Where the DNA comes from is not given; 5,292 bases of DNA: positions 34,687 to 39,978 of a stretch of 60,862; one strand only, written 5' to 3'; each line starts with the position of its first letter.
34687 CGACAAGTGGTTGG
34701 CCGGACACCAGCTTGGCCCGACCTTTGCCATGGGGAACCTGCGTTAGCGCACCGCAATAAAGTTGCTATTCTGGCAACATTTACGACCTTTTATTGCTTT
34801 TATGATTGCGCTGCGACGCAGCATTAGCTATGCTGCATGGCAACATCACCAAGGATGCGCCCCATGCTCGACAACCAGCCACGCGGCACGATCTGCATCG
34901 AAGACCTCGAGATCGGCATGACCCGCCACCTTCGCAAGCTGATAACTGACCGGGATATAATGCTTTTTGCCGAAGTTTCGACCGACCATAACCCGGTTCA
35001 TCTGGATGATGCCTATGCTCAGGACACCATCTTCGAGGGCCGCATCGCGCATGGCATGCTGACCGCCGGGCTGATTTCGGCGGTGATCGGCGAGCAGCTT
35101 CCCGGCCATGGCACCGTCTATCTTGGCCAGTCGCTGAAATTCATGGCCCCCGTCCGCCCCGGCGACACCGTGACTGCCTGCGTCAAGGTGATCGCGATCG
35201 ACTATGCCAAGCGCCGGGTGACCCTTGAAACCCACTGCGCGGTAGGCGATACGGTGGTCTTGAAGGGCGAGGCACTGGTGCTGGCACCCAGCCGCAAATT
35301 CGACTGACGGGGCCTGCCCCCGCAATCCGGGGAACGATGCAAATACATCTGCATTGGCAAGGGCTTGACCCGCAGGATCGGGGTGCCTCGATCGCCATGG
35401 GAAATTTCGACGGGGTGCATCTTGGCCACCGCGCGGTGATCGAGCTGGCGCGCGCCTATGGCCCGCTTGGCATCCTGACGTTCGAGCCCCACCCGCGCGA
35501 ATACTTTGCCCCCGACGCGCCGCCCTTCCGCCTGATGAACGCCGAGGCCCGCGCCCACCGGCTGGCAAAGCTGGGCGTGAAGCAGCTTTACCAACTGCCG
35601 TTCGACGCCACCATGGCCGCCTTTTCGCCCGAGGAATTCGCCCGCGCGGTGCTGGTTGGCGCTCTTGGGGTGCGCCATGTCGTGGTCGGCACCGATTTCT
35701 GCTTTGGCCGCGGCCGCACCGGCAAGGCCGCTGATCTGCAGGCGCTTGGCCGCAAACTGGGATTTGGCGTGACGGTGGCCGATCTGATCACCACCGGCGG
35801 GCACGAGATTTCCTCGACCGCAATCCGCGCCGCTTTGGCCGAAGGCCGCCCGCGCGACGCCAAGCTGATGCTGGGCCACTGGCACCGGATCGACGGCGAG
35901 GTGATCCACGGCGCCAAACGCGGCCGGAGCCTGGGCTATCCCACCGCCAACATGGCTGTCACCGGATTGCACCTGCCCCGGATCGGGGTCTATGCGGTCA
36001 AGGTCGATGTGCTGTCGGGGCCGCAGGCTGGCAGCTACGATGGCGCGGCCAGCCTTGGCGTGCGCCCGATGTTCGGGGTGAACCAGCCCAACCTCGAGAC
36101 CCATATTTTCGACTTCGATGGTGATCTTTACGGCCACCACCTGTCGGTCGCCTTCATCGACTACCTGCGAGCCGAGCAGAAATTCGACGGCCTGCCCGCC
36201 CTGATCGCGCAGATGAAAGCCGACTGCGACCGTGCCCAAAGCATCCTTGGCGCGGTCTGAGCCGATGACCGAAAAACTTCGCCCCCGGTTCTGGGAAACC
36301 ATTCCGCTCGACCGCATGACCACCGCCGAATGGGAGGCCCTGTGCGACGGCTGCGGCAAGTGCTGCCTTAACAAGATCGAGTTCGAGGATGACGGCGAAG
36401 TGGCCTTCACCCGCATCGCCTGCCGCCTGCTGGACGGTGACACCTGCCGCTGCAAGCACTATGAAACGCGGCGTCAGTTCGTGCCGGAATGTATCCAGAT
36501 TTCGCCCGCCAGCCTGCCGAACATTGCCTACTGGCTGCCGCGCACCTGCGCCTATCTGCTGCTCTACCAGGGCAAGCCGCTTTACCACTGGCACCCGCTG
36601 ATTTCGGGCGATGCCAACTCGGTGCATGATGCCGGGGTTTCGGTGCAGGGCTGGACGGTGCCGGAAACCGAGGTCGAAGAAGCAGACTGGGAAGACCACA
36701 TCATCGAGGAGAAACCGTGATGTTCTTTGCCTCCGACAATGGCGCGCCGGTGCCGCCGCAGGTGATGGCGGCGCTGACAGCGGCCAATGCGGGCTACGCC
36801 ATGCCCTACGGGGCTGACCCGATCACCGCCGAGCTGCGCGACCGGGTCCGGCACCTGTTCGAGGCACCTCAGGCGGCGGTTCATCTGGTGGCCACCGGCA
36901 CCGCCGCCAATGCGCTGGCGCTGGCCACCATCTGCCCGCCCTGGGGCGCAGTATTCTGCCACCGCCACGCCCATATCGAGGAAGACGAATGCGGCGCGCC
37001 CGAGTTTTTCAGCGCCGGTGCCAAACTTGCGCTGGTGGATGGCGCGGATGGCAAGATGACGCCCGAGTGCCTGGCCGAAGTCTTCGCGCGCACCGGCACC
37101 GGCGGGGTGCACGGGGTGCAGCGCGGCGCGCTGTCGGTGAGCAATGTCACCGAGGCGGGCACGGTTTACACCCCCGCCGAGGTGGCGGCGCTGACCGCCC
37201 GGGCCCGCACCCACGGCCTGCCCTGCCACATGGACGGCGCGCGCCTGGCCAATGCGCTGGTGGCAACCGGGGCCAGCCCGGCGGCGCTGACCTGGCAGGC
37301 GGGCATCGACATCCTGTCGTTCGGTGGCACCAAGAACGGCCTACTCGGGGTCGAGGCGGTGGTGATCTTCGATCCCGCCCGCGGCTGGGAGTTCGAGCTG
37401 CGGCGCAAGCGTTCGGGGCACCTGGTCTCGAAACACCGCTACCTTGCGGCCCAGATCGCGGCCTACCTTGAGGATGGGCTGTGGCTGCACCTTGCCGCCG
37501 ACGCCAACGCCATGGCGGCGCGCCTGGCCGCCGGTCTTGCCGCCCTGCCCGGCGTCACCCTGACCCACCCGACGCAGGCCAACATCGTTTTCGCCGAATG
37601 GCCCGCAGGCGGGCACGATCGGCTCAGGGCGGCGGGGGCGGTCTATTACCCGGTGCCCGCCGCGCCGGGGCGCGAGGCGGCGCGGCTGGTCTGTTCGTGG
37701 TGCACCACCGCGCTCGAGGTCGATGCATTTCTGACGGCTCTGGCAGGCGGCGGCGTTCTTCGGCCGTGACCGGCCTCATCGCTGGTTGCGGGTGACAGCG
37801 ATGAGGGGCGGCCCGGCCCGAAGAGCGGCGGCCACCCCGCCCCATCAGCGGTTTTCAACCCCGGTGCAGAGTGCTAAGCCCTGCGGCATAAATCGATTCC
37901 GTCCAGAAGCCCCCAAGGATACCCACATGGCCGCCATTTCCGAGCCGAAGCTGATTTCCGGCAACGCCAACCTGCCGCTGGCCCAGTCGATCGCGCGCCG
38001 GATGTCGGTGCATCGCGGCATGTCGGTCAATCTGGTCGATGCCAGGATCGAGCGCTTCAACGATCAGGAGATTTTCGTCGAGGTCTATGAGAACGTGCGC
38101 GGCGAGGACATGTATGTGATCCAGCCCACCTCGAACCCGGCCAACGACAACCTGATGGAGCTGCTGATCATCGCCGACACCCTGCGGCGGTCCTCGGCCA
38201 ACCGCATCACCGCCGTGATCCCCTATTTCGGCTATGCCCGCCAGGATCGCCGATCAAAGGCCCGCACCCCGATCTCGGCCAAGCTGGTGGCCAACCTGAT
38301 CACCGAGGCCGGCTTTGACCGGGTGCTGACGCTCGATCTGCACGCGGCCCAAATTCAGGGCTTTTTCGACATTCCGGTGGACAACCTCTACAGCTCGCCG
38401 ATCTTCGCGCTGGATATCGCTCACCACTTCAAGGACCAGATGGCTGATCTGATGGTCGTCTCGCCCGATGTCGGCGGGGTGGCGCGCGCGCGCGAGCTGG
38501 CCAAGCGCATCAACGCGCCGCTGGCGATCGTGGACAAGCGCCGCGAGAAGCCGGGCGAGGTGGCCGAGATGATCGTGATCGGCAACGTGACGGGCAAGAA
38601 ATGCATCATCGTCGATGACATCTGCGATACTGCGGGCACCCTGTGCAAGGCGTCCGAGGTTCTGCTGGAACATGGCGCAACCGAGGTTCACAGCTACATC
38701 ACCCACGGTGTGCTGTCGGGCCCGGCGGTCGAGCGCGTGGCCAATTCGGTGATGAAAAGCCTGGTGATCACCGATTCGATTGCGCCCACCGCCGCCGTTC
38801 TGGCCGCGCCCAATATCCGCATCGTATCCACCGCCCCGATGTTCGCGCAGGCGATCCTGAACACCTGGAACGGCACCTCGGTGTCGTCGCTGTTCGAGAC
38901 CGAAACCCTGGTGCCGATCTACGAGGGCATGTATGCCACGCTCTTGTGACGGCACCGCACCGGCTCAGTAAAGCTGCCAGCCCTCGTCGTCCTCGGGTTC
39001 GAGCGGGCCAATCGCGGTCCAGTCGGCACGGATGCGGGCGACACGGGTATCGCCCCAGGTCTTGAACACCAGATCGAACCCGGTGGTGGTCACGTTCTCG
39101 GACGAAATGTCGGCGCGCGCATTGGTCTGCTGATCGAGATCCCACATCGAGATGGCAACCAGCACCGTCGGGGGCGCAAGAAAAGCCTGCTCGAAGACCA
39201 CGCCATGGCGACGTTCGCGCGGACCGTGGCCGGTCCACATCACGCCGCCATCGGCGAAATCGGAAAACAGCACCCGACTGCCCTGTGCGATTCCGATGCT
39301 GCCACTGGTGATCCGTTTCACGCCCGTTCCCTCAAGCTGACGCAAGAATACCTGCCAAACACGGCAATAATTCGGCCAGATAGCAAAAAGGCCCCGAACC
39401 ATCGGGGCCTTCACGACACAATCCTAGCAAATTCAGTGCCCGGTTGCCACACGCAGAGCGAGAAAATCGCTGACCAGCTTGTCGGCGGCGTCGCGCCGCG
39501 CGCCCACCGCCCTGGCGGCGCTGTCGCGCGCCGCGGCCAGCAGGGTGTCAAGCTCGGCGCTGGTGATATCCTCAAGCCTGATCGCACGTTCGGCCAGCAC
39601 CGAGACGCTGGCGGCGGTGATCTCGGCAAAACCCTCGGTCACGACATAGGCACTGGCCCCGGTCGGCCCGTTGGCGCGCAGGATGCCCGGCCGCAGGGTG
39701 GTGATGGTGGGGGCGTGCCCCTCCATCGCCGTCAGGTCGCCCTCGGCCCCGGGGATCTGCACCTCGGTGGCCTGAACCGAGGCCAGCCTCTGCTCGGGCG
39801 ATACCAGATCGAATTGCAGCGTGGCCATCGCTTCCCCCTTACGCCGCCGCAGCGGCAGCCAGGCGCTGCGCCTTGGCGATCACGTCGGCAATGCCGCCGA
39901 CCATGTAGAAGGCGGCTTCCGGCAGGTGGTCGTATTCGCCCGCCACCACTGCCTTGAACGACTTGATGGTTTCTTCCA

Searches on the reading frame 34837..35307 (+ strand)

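Call 33: search_protein_families(library=pfam, proteins=[window:34837-35307:+], max_evalue=0.001)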
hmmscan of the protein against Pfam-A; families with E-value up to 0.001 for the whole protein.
window:34837-35307:+ (156 aa): 2 families
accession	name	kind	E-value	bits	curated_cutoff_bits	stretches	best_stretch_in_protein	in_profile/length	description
PF01575.25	MaoC_dehydratas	-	8.7e-25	87.2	27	1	34-125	16-108/123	MaoC like domain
PF13452.11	FAS1_DH_region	-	9.9e-08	32.6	22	1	30-123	8-105/132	FAS1-like, dehydratase domain region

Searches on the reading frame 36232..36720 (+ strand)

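Call 33: search_protein_families(library=pfam, proteins=[window:36232-36720:+], max_evalue=0.001)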
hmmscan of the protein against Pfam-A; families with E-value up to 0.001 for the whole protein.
window:36232-36720:+ (162 aa): 1 family
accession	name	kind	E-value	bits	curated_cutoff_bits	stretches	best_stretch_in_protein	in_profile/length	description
PF03692.20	CxxCxxCC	-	2.9e-10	41.1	23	1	38-107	2-85/85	Putative zinc- or iron-chelating domain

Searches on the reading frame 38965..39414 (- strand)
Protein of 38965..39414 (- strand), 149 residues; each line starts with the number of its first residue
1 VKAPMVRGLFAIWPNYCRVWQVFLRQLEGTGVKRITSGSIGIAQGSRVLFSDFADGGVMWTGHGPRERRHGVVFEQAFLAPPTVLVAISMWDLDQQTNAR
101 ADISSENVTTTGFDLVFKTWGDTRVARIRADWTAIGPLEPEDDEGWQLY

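Call 33: search_protein_families(library=pfam, proteins=[window:38965-39414:-], max_evalue=0.001)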
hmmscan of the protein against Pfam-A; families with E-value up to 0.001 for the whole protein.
window:38965-39414:- (149 aa): 1 family
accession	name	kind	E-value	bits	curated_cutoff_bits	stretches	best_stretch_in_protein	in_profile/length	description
PF09458.16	H_lectin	-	3e-22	78.9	24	1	72-135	4-67/67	H-type lectin domain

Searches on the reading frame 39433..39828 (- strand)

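Call 33: search_protein_families(library=pfam, proteins=[window:39433-39828:-], max_evalue=0.001)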
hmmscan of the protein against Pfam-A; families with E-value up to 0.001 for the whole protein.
window:39433-39828:- (131 aa): 1 family
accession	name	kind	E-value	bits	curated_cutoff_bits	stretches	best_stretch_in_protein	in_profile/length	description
PF02823.21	ATP-synt_DE_N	-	2.7e-22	79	27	1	4-82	1-80/80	ATP synthase, Delta/Epsilon chain, beta-sandwich domain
